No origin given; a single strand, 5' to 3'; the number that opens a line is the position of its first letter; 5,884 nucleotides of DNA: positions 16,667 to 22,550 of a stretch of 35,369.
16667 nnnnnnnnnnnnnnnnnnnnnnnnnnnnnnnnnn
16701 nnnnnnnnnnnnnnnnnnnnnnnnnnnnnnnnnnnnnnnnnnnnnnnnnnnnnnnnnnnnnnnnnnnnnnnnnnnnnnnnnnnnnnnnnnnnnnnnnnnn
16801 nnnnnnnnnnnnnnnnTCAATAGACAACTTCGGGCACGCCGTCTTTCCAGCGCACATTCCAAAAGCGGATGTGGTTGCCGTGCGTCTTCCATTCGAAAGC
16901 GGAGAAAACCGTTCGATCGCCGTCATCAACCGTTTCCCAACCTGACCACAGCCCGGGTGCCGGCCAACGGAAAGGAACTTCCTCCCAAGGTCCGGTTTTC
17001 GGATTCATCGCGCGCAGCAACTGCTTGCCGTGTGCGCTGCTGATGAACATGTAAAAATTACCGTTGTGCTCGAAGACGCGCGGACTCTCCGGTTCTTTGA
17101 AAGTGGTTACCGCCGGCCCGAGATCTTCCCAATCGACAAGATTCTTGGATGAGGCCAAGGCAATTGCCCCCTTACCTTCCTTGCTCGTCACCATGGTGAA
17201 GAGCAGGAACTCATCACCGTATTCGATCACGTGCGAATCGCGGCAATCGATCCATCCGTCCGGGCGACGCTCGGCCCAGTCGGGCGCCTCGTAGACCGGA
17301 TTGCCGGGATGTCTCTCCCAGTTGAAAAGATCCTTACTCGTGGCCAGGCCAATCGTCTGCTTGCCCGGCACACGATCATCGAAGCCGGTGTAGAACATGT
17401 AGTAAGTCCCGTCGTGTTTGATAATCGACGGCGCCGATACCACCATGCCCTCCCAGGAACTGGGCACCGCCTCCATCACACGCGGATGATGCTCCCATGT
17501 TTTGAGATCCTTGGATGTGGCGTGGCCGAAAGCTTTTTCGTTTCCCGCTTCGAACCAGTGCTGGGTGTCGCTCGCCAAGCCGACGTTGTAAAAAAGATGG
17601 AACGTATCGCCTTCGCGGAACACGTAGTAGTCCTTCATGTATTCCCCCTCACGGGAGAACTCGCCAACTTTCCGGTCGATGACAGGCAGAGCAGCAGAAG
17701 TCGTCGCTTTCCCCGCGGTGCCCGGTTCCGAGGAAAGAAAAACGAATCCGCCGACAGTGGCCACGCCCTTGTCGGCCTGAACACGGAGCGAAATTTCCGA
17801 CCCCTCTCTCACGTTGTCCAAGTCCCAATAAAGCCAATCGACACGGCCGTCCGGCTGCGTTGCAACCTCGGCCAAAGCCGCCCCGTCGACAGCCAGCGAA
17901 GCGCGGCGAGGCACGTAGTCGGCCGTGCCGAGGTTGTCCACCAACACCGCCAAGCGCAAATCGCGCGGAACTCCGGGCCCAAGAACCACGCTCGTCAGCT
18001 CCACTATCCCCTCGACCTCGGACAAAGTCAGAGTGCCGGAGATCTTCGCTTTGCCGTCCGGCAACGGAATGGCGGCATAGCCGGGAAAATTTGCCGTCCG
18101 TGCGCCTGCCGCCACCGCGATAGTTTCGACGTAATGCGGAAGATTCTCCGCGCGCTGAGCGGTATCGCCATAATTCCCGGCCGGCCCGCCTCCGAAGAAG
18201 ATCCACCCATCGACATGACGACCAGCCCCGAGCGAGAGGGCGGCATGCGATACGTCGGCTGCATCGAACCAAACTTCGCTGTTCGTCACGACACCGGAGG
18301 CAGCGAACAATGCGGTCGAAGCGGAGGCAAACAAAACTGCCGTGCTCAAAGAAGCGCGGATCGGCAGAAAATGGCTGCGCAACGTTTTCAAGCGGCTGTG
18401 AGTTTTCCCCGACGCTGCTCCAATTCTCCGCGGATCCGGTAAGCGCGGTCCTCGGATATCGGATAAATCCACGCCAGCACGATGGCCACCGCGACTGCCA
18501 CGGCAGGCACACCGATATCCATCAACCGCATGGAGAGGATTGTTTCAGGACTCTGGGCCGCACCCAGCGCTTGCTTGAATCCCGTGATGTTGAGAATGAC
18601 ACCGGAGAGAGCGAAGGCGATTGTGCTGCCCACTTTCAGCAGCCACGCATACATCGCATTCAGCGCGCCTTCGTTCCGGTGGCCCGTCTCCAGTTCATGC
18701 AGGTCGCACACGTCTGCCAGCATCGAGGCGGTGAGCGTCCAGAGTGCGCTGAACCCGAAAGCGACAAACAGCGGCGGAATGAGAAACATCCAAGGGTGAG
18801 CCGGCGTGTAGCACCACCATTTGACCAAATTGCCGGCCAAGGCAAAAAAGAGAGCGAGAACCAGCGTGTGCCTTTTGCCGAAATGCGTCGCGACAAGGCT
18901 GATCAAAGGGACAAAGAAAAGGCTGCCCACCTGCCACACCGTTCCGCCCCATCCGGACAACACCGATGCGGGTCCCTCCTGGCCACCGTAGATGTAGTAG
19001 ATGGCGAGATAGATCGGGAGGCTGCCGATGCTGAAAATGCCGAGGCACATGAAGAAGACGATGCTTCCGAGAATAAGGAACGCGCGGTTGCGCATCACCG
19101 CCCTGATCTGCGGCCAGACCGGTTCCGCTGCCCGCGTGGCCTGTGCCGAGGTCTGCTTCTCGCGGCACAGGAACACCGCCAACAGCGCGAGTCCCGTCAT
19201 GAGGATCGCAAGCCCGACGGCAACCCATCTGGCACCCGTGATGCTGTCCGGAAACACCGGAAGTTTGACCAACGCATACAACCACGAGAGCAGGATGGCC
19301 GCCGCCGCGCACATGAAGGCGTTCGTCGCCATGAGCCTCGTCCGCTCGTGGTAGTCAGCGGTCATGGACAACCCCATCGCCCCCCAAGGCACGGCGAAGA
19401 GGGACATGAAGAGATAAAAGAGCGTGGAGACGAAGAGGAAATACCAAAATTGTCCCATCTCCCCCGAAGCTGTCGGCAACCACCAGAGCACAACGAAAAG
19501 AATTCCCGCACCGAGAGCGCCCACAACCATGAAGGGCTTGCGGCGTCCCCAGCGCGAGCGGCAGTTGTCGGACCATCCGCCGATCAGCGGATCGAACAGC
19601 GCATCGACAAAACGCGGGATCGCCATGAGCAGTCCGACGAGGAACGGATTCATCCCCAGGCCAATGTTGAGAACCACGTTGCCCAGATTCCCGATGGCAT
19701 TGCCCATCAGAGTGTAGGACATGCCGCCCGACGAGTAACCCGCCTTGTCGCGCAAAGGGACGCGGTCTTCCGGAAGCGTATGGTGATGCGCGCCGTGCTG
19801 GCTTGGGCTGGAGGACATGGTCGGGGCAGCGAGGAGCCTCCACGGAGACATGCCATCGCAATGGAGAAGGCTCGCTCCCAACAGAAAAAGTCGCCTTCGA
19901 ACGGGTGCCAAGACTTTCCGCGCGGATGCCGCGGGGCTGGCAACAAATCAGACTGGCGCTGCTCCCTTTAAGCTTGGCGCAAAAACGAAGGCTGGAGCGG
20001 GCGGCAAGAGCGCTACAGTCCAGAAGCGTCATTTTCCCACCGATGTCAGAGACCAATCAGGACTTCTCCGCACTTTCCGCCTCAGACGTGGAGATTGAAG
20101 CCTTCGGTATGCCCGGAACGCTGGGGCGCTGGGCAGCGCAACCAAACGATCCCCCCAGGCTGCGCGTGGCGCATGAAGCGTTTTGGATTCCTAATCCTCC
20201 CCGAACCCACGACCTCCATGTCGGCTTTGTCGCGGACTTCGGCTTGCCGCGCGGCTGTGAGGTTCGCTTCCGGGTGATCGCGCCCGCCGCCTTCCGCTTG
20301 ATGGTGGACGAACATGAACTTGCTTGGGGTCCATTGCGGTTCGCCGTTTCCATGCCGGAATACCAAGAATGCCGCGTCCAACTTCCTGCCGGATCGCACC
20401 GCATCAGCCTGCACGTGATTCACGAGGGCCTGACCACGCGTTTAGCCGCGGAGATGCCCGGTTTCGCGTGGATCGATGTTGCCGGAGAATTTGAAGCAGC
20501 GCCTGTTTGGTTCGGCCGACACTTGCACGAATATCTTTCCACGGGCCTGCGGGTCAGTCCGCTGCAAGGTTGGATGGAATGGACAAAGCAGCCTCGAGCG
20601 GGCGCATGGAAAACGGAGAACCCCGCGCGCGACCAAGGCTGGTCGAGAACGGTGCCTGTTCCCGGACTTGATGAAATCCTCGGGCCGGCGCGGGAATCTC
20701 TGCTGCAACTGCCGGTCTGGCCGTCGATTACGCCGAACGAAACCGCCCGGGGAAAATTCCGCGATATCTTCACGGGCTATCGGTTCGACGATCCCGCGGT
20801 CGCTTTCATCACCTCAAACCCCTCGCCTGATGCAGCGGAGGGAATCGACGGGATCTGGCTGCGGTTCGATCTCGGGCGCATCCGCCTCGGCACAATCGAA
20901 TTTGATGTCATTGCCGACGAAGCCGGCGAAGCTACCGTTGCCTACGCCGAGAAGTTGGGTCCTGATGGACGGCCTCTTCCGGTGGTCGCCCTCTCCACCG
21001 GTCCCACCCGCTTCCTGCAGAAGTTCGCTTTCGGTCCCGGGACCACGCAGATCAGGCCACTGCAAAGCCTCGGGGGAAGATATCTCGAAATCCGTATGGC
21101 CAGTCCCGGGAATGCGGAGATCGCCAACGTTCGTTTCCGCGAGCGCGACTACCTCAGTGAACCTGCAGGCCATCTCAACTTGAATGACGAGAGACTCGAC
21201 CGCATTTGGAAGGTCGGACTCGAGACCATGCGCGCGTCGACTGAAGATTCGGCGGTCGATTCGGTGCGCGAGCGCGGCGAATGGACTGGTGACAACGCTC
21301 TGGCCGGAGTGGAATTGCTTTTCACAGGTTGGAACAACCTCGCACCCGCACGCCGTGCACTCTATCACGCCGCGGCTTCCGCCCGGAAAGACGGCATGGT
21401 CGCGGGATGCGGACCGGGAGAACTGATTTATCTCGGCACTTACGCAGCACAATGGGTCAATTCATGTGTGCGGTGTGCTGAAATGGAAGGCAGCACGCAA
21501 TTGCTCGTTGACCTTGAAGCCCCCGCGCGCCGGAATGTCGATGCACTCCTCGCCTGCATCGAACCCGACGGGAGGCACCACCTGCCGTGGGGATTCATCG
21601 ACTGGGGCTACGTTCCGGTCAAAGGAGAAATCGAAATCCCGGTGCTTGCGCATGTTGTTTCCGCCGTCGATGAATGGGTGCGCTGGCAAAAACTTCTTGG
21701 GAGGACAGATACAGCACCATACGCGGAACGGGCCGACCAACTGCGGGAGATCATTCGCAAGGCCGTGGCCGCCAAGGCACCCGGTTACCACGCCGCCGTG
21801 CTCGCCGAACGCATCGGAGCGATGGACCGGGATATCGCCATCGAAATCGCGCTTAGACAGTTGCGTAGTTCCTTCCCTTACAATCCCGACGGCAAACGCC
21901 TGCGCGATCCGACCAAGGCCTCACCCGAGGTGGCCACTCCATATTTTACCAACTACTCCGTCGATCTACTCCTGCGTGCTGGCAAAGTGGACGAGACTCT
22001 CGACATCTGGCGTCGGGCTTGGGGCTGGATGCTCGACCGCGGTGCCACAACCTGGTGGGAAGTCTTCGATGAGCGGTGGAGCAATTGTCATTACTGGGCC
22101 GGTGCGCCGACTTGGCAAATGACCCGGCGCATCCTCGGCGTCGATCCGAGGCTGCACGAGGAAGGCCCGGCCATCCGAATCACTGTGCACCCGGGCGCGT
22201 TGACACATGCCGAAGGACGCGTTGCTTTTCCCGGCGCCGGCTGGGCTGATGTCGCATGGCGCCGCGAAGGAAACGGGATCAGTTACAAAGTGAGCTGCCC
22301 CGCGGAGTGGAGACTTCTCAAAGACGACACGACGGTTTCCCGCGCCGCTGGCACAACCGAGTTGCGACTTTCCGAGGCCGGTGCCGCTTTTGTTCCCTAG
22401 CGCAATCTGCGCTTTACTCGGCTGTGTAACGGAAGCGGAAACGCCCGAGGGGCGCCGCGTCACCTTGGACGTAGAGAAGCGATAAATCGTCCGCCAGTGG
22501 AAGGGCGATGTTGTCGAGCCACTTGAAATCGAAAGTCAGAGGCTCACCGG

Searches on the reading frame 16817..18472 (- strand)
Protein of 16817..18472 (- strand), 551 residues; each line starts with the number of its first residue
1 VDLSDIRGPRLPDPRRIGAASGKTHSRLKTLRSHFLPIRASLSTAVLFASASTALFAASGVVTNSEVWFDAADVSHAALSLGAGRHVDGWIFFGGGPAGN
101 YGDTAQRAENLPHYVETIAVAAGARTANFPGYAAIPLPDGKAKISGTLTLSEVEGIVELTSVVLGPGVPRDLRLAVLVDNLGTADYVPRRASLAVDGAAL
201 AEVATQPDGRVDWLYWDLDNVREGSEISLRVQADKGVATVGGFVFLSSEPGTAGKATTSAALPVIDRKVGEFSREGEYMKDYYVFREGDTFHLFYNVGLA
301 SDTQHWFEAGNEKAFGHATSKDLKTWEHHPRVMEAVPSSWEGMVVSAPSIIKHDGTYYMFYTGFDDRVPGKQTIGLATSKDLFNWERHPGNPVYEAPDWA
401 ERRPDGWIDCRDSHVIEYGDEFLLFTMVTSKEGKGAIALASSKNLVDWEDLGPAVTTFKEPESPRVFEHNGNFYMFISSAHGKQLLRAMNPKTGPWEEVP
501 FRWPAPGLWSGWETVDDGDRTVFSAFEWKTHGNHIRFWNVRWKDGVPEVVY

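Call 24: search_protein_families(library=pfam, proteins=[window:16817-18472:-], max_evalue=0.001)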
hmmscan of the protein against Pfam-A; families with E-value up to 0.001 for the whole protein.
window:16817-18472:- (551 aa): 4 families
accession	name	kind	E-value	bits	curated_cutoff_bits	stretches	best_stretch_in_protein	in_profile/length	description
PF04616.20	Glyco_hydro_43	-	7.6e-18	65.3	32.2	2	305-381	30-102/288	Glycosyl hydrolases family 43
PF00251.26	Glyco_hydro_32N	-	2.8e-15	57.1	22.1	1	288-452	19-173/307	Glycosyl hydrolases family 32 N-terminal domain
PF04041.19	Glyco_hydro_130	-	1.7e-07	31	26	1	316-450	70-195/320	beta-1,4-mannooligosaccharide phosphorylase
PF24793.1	GINT1_N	-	4.1e-06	26.5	27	0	422-484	73-136/304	Glucosamine inositolphosphorylceramide transferase 1, N-terminal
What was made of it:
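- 16817..18472 (-): GH43/32-like five-bladed beta-propeller glycoside hydrolase carrying that module. Pfam GH43, GH32N, GH130 (call 24).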

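Call 81: find_homologous_proteins(query=window:16817-18313:-, max_evalue=1e-10)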
Query window:16817-18313:- (498 aa): 209 proteins with E <= 1e-10 among 8000 candidates; the best 120 are listed.
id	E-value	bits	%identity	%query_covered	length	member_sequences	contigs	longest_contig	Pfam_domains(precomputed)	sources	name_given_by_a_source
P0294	0.0e+0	1166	100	100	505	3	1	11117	PF24793.2,PF22847.3,PF00251.27,PF04041.20,PF04616.21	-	-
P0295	1.2e-275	933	78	100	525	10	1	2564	PF24793.2,PF22847.3,PF00251.27,PF04041.20,PF04616.21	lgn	-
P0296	2.3e-275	932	79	99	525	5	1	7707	PF24793.2,PF22847.3,PF00251.27,PF04041.20,PF04616.21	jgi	-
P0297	9.1e-274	927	79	99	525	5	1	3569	PF24793.2,PF22847.3,PF00251.27,PF04041.20,PF04616.21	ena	-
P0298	6.6e-273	924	78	99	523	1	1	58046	PF24793.2,PF22847.3,PF00251.27,PF04041.20,PF04616.21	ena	-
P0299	7.8e-273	924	78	99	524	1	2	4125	PF24793.2,PF22847.3,PF00251.27,PF04041.20,PF04616.21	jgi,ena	-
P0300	1.8e-272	923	77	99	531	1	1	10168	PF24793.2,PF22847.3,PF00251.27,PF04041.20,PF04616.21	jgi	-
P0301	9.2e-272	920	78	99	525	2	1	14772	PF24793.2,PF22847.3,PF00251.27,PF04041.20,PF04616.21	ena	-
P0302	1.4e-271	920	78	99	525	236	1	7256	PF24793.2,PF22847.3,PF00251.27,PF04041.20,PF04616.21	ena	-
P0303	2.9e-271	919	78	99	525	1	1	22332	PF24793.2,PF22847.3,PF00251.27,PF04041.20,PF04616.21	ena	-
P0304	1.7e-270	916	78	99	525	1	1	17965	PF24793.2,PF22847.3,PF00251.27,PF04041.20,PF04616.21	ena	-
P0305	3.6e-269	912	76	99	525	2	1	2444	PF22847.3,PF00251.27,PF04041.20,PF04616.21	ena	-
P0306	2.0e-262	890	75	99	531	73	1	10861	PF22847.3,PF00251.27,PF04041.20,PF04616.21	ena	-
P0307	8.1e-260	881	73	99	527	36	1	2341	PF24793.2,PF22847.3,PF00251.27,PF04041.20,PF04616.21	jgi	jgi:predicted GH43/DUF377 family glycosyl hydrolase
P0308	1.8e-257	873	74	99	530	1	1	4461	PF24793.2,PF22847.3,PF00251.27,PF04041.20,PF04616.21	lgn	-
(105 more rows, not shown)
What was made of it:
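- At least 100 orthologue clusters keep the module (call 81).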

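Call 91: predict_structure(alignment_id=A4)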
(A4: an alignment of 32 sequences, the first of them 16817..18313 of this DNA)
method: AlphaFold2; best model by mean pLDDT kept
length: 498 residues; sequences in the alignment: 32
mean_pLDDT: 91.3   pTM: 0.79
mean pLDDT of the five models: 91.3, 91.1, 90.0, 90.0, 89.7
residues with pLDDT >= 90: 363; 70-90: 130; 50-70: 3; < 50: 2
segments of 3 or more residues with pLDDT < 50: none
pLDDT, mean of each block of 10 residues (from residue 1): 75 92 91 94 86 93 94 93 86 94 94 92 95 93 88 94 92 95 95 84 85 91 88 95 87 84 96 95 93 94 96 90 98 96 94 89 96 94 96 96 89 93 89 96 93 82 85 84 91 88
secondary structure, 60 per line:
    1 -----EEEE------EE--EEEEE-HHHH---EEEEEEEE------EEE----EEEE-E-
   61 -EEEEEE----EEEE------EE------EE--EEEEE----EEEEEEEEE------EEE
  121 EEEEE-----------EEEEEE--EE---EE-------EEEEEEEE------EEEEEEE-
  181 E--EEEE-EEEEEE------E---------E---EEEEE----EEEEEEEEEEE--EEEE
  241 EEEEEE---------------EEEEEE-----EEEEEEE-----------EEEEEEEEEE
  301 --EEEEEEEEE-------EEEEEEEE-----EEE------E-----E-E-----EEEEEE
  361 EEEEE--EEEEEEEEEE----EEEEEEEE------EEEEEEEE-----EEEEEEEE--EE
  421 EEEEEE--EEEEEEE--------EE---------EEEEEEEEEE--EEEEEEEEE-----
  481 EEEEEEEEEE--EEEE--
elements in order: E6-9 E20-24 H26-29 E33-40 E47-49 E54-57 E62-67 E72-75 E94-98 E103-111 E118-125 E137-142 E159-166 E173-179 E184-187 E189-194 E215-219 E224-234 E237-246 E262-267 E273-279 E291-300 E303-311 E319-326 E332-334 E355-365 E368-377 E382-389 E396-403 E409-416 E419-426 E429-435 E455-464 E467-475 E481-490 E493-496
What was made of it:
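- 17705..18307 (-): Divergent homologue of the head: the N-terminal ~200-aa module of the cluster's GH43/32-like enzyme. The AF2 model is all-beta at pLDDT ~90 (call 91).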

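Call 93: fold_search(model_id=the predicted structure, library=pdb)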
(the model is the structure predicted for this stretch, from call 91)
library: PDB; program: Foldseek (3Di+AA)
matches with E <= 10: 1293; with E <= 0.001: 405
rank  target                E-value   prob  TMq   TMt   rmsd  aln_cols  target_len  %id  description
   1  1uyp_A                1.7e-12  1.00  0.46  0.53   3.8       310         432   17  The three-dimensional structure of beta-fructosidase (invertase) from Thermotoga maritima (released 2004-03-22)
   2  7zei_A                2.1e-12  1.00  0.43  0.67   4.3       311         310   19  Thermostable GH159 glycoside hydrolase from Caldicellulosiruptor at 1.7 A (released 2022-08-03)
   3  5ta7_A                2.4e-12  1.00  0.42  0.56   7.2       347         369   15  Crystal structure of BuGH117Bwt (released 2017-09-13)
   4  8aa2_E                3.7e-12  1.00  0.44  0.44   4.7       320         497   16  Inactive levan utilisation machinery (utilisome) in the presence of levan fructo-oligosaccharides DP 15-25 (released 2023-06-07)
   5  4ak5_B                4.0e-12  1.00  0.43  0.56   6.1       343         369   17  Native crystal structure of BpGH117 (released 2012-03-14)
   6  7znr_A                4.4e-12  1.00  0.44  0.45   6.3       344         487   16  Inactive D62N mutant of BT1760 Endo-acting levanase from Bacteroides thetaiotaomicron VPI-5482 (released 2023-06-21)
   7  5ta7_B                4.9e-12  1.00  0.42  0.55   7.2       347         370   15  Crystal structure of BuGH117Bwt (released 2017-09-13)
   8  4ak5_A                5.1e-12  1.00  0.42  0.56   6.2       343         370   16  Native crystal structure of BpGH117 (released 2012-03-14)
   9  4ak6_A                5.3e-12  1.00  0.43  0.56   6.1       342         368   16  BpGH117_H302E mutant glycoside hydrolase (released 2012-03-21)
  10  4ak6_B                7.0e-12  1.00  0.43  0.57   6.1       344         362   16  BpGH117_H302E mutant glycoside hydrolase (released 2012-03-21)
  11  3r4z_B                8.9e-12  1.00  0.42  0.56   6.0       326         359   14  Crystal structure of alpha-neoagarobiose hydrolase (ALPHA-NABH) in complex with alpha-d-galactopyranose from Saccharop (released 2012-02-01)
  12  7bwc_A                1.1e-11  1.00  0.44  0.47   4.5       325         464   20  Bombyx mori GH32 beta-fructofuranosidase BmSUC1 mutant D63A in complex with sucrose (released 2020-11-04)
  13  7bwb                  1.2e-11  1.00  0.46  0.49   4.3       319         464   19  Bombyx mori GH32 beta-fructofuranosidase BmSUC1 (released 2020-11-04)
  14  4qqs_A                1.3e-11  1.00  0.45  0.70   3.6       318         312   16  Crystal structure of a thermostable family-43 glycoside hydrolase (released 2015-03-11)
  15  1w2t_A                1.4e-11  1.00  0.46  0.53   3.8       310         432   17  beta-fructosidase from Thermotoga maritima in complex with raffinose (released 2005-10-26)
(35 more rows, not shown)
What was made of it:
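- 16817..18472 (-): Foldseek PDB: GH32, GH159, GH117, GH43 at E ~1e-12, TMt 0.53-0.76 (call 93).
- On Carbohydrate-binding module in the general CAZy sense: It is predicted as a separate all-beta unit ahead of a GH32/43/117-like propeller (calls 91, 93) and is kept in at least 100 orthologue clusters (call 81).
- The catalytic part is a GH32/43/117/159-like propeller (calls 91, 93).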

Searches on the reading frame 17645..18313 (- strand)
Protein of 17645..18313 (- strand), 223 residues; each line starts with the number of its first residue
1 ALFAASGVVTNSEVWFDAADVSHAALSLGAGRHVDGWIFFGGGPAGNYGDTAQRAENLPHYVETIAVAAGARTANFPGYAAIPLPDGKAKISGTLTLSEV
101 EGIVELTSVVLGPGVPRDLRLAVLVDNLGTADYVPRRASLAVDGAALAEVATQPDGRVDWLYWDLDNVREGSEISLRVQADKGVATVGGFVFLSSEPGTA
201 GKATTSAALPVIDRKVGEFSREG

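Call 46: find_homologous_proteins(query=window:17645-18313:-, max_evalue=0.001)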
Query window:17645-18313:- (223 aa): 8 proteins with E <= 0.001 among 6271 candidates.
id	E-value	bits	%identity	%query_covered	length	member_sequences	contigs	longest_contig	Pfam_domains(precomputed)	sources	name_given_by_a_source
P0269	1.3e-86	308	64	98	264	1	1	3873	-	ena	-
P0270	5.4e-61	224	66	71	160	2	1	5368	-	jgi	jgi:hypothetical protein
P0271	1.8e-54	203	50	89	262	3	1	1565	-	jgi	jgi:hypothetical protein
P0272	4.5e-46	175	62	60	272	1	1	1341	PF22847.3,PF00251.27,PF04041.20,PF04616.21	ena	-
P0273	2.0e-45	173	50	78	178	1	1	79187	-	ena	-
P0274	5.9e-38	149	68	43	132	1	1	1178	-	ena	-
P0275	7.2e-25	106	56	47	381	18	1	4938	PF24793.2,PF22847.3,PF00251.27,PF04041.20,PF04616.21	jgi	jgi:hypothetical protein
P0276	1.1e-22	99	61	37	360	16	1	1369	PF24793.2,PF22847.3,PF00251.27,PF04041.20,PF04616.21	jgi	jgi:beta-fructofuranosidase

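Call 96: search_solved_structures(query=A5, max_evalue=10)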
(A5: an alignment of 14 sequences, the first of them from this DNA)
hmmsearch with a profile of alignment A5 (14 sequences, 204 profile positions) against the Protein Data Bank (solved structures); distinct sequences matched with E-value up to 10: 1.
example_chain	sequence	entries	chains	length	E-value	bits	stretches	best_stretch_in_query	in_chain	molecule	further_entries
9g7n_AAA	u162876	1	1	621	1.7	11.7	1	65-125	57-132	Exotoxin A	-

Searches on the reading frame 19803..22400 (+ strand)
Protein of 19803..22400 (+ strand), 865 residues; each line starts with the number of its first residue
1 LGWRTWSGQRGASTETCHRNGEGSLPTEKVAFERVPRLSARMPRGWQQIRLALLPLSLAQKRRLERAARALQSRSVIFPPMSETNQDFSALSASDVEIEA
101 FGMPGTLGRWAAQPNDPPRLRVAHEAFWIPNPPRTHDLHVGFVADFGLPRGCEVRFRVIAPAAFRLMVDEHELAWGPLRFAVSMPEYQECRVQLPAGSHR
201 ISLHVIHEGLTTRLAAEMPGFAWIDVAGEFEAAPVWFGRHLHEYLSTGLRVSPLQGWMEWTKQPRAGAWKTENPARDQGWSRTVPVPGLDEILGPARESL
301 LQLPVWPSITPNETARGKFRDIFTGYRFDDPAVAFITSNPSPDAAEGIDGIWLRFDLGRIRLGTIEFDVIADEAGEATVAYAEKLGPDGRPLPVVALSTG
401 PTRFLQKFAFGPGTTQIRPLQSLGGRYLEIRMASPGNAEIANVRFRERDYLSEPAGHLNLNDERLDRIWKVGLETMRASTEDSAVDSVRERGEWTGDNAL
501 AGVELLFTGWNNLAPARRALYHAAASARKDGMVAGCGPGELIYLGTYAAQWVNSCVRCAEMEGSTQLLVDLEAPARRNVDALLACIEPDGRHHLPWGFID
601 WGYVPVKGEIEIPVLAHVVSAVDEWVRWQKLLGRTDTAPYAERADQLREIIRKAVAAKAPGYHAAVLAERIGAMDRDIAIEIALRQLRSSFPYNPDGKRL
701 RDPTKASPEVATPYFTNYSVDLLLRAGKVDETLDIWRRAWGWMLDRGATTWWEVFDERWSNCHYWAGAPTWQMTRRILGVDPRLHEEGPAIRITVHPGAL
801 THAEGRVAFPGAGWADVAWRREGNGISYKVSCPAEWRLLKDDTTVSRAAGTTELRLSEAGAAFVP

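Call 24: search_protein_families(library=pfam, proteins=[window:19803-22400:+], max_evalue=0.001)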
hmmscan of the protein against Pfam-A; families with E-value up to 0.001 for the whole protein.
window:19803-22400:+ (865 aa): 1 family
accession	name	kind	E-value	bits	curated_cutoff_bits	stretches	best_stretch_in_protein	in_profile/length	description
PF17389.8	Bac_rhamnosid6H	-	6e-15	55.8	24.5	1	455-771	3-333/339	Bacterial alpha-L-rhamnosidase 6 hairpin glycosidase domain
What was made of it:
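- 19803..22400 (+): GH78-like alpha-L-rhamnosidase six-hairpin protein of the cluster. PF17389 E 6e-15 (call 24).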

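Call 38: search_solved_structures(query=window:19803-22400:+, max_evalue=0.01)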
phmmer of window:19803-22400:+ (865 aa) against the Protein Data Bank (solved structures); distinct sequences matched with E-value up to 0.01: 3.
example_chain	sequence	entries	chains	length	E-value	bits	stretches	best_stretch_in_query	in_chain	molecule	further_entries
2okx_A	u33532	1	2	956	2e-15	59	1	353-833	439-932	Rhamnosidase B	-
3cih_A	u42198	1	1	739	4.9e-11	44.5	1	438-810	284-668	Putative alpha-rhamnosidase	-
4xhc_A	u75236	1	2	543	1.1e-08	36.8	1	461-759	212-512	Alpha-L-rhamnosidase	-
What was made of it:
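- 19803..22400 (+): PDB rhamnosidases 2okx and 3cih (call 38).
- Tried and rejected: Only the GH78-like protein matches rhamnosidases (call 38).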
